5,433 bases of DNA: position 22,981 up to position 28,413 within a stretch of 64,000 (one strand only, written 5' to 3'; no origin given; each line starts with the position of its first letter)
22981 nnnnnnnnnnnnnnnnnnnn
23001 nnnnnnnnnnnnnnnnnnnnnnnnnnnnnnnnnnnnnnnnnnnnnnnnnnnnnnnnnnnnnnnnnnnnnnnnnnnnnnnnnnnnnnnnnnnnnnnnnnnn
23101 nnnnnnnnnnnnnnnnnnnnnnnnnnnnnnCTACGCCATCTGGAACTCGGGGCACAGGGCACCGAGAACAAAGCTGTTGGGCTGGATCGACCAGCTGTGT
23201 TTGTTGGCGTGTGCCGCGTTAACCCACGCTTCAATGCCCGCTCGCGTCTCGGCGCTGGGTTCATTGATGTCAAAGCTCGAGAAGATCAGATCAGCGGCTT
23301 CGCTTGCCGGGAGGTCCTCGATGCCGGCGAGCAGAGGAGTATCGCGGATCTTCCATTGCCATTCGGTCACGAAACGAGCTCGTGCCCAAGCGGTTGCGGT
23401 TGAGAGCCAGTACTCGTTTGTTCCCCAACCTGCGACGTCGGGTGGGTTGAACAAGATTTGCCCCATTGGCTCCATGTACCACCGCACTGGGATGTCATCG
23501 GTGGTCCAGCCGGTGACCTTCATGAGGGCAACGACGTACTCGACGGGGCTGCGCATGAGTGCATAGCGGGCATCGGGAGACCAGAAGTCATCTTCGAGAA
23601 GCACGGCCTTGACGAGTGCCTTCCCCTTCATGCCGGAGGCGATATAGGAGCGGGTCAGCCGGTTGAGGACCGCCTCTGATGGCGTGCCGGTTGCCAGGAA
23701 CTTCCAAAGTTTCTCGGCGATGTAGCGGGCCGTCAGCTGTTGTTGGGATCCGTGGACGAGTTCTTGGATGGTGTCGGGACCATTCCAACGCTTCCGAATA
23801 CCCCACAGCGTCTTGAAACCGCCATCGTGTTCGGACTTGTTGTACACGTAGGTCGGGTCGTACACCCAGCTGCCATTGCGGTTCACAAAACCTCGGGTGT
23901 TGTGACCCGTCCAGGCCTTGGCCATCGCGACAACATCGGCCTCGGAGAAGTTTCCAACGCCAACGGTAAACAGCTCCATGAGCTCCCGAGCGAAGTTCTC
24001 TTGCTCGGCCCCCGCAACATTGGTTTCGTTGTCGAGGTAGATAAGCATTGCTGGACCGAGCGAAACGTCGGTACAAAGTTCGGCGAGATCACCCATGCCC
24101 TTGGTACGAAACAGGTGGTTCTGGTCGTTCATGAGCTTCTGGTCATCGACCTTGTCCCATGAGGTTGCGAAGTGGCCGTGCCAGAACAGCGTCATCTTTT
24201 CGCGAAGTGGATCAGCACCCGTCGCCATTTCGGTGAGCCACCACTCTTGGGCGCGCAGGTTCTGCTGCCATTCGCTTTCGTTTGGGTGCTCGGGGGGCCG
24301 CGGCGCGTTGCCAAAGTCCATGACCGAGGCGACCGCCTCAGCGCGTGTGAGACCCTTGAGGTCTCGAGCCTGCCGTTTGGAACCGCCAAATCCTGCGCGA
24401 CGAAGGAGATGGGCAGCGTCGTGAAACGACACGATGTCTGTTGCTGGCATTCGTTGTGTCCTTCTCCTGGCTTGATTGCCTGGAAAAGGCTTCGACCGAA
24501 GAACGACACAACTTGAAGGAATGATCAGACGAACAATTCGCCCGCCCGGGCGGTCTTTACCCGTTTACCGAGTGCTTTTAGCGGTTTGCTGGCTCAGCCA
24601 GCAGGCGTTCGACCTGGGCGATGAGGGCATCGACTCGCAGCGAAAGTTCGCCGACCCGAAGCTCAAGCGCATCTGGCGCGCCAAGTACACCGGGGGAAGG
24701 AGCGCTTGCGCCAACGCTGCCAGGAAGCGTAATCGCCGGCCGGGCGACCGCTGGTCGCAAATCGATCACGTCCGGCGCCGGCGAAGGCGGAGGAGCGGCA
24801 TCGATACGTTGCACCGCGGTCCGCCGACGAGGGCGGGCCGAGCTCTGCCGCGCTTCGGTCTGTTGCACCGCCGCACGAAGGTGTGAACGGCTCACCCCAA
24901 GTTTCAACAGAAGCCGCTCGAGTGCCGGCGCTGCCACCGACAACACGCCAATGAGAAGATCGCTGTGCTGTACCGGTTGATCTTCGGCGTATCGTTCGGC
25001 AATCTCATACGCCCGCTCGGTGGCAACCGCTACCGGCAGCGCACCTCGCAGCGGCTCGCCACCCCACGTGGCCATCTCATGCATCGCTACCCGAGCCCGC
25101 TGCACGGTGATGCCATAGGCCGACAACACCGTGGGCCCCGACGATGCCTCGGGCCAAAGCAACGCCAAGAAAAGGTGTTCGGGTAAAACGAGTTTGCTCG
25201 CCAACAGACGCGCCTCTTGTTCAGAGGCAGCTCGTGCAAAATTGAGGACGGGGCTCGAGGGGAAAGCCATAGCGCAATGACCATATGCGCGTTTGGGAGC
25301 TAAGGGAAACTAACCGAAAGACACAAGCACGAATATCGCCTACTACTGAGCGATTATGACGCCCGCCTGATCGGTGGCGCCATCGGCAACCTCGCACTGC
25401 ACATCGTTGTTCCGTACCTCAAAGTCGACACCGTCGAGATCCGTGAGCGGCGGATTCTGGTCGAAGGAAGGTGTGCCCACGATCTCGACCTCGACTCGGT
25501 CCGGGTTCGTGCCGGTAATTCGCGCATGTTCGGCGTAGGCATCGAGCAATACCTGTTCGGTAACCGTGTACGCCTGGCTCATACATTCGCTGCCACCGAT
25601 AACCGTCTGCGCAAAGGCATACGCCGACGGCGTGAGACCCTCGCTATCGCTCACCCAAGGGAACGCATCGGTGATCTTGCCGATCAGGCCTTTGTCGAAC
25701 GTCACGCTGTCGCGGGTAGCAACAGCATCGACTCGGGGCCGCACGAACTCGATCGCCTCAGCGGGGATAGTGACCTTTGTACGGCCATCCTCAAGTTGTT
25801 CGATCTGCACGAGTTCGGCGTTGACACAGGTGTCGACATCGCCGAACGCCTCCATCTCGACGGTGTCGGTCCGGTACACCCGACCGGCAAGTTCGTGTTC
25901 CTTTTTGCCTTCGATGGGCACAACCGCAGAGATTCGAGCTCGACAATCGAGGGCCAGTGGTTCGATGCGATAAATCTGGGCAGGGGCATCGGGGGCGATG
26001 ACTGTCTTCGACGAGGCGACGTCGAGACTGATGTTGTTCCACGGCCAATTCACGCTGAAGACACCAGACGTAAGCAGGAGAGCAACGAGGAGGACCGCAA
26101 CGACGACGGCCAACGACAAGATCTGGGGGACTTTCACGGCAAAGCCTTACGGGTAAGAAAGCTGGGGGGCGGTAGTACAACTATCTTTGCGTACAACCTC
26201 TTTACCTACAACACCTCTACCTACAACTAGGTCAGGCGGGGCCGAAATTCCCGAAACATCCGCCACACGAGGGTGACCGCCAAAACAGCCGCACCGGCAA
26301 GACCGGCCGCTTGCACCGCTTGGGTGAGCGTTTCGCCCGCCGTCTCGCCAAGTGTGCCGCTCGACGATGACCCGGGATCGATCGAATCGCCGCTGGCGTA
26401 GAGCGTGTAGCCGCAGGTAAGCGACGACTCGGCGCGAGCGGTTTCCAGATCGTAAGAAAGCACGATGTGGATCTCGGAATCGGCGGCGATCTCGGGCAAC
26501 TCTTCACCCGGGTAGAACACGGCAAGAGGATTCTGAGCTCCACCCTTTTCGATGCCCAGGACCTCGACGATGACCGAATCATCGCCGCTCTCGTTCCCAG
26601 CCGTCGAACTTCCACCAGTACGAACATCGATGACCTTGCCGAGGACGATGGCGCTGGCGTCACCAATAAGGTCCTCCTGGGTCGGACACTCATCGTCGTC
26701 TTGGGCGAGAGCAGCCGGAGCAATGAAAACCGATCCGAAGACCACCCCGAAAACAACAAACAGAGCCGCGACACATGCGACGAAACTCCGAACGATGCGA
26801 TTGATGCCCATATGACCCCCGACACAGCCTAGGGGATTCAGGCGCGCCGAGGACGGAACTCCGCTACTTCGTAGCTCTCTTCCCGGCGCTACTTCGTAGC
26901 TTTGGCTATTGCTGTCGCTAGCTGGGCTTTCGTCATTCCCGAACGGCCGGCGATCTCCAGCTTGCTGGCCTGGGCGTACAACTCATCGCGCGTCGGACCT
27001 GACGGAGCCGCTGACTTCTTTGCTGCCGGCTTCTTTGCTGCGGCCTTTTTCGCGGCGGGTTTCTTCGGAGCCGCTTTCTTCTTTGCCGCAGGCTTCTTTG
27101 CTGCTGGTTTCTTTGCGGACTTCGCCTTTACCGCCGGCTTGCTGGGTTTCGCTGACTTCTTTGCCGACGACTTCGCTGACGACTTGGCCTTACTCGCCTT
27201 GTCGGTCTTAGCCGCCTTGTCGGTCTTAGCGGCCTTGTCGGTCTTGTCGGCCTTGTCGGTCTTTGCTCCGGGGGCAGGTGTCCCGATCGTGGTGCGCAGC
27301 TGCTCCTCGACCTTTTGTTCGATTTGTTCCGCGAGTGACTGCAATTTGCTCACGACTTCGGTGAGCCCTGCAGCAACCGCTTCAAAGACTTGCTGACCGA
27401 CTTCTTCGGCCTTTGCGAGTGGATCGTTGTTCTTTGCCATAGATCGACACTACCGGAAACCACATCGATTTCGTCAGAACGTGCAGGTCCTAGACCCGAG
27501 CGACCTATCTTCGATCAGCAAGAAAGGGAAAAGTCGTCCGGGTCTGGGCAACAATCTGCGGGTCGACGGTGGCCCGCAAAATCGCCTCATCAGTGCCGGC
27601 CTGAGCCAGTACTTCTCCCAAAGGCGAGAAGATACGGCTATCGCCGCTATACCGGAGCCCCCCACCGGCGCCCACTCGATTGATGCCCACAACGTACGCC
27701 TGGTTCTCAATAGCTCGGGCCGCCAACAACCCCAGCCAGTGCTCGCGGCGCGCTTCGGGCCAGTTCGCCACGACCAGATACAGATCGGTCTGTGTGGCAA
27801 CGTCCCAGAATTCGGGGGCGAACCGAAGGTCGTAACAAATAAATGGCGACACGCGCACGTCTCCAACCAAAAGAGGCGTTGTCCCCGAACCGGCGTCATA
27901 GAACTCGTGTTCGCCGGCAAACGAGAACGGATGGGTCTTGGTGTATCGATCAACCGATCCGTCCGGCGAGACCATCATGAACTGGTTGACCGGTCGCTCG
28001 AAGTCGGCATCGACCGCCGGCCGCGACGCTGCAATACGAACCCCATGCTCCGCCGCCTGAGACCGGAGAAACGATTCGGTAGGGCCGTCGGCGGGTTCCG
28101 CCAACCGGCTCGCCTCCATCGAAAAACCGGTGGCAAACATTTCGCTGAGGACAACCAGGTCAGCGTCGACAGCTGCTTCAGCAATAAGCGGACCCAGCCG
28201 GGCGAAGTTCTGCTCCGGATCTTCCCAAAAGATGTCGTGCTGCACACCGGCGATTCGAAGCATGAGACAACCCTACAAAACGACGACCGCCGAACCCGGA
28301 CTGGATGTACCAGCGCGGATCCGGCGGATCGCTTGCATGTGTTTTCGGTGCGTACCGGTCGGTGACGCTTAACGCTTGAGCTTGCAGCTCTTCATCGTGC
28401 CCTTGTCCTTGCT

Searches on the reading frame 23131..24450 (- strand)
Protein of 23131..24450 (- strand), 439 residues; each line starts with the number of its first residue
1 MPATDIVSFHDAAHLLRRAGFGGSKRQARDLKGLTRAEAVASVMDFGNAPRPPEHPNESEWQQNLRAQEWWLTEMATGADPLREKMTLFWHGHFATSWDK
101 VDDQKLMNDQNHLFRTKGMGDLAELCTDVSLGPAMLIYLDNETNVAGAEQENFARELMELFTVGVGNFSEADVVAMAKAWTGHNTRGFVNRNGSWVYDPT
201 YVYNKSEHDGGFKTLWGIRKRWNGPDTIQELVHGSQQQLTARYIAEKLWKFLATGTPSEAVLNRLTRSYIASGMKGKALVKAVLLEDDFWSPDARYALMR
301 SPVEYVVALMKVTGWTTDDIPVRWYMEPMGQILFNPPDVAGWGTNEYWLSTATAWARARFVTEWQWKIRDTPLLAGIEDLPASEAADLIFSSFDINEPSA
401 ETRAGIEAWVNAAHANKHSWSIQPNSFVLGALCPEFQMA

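Call 8: search_protein_families(library=pfam, proteins=[window:23131-24450:-], max_evalue=0.01)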
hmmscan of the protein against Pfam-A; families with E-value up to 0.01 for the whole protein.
window:23131-24450:- (439 aa): 1 family
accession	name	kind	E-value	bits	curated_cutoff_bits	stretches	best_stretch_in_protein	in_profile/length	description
PF08811.16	DUF1800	-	7.5e-85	286.1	26.1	1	14-437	1-418/419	Protein of unknown function (DUF1800)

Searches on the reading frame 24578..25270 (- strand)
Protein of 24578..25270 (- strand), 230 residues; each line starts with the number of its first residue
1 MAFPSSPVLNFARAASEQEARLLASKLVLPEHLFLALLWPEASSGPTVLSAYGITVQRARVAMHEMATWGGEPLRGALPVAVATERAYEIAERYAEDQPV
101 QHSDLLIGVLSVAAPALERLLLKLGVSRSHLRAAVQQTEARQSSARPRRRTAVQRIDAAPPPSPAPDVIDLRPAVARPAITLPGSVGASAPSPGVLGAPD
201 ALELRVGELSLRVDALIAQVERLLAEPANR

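Call 8: search_protein_families(library=pfam, proteins=[window:24578-25270:-], max_evalue=0.01)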
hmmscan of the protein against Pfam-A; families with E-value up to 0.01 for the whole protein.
window:24578-25270:- (230 aa): 1 family
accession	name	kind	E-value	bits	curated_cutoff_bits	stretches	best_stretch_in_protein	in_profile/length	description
PF02861.25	Clp_N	-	0.00088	19.8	20.7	0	17-60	2-45/53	Clp amino terminal domain, pathogenicity island component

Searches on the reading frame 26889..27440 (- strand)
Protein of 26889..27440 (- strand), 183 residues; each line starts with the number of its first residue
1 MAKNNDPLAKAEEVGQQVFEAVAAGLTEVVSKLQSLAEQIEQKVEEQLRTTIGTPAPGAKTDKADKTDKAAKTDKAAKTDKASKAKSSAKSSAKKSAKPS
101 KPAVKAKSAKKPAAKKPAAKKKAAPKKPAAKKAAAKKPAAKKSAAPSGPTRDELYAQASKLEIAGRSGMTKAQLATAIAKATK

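Call 8: search_protein_families(library=pfam, proteins=[window:26889-27440:-], max_evalue=0.01)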
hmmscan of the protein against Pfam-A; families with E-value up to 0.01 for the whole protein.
window:26889-27440:- (183 aa): 1 family
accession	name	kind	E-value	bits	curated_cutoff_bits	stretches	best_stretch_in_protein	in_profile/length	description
PF07498.18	Rho_N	-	1.9e-05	25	24.9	1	152-181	8-37/43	Rho termination factor, N-terminal domain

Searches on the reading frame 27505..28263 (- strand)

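Call 8: search_protein_families(library=pfam, proteins=[window:27505-28263:-], max_evalue=0.01)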
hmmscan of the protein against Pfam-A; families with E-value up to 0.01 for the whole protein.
window:27505-28263:- (252 aa): 1 family
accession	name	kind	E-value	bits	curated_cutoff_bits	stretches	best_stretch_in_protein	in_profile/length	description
PF00795.27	CN_hydrolase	-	5.7e-35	121.3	23.2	1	3-242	1-255/256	Carbon-nitrogen hydrolase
